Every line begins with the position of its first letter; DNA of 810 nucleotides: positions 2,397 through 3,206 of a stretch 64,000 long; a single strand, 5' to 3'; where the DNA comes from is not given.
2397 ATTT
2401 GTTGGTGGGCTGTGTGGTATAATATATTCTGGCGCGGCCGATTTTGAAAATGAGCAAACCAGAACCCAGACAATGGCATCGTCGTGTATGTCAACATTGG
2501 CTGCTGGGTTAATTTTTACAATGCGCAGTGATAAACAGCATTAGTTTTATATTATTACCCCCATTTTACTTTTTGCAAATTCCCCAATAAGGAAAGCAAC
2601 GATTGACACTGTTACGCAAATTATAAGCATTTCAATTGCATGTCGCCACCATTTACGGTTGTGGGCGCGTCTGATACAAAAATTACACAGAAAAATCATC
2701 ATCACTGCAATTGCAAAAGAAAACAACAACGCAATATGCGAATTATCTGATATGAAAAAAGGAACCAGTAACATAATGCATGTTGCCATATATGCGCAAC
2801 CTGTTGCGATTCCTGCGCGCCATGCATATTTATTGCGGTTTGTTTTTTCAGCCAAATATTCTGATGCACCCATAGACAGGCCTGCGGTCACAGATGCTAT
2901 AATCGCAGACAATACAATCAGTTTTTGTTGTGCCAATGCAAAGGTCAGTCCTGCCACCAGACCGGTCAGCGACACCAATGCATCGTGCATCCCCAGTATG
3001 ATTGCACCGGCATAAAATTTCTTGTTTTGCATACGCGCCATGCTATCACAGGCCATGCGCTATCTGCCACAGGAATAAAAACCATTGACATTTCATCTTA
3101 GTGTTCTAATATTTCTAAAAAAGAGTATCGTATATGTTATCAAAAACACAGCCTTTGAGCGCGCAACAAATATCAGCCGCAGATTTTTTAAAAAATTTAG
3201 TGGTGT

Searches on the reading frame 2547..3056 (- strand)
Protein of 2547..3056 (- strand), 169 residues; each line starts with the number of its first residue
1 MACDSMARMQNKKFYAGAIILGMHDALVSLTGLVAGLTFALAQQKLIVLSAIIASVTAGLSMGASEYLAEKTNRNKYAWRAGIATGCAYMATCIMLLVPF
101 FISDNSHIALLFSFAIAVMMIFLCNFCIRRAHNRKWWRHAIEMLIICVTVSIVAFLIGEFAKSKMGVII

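Call 22: search_protein_families(library=pfam, proteins=[window:2547-3056:-], max_evalue=0.01)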
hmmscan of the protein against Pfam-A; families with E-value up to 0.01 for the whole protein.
window:2547-3056:- (169 aa): 3 families
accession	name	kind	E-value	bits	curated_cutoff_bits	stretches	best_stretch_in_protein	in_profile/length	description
PF01988.24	VIT1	-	1.5e-19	71.1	28.1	2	18-77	3-63/214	VIT family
PF15461.11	BCD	-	0.001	19.2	28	0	56-153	4-97/267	Beta-carotene 15,15'-dioxygenase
PF12670.12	DUF3792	-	0.0018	18.9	31.3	0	109-164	8-63/115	Protein of unknown function (DUF3792)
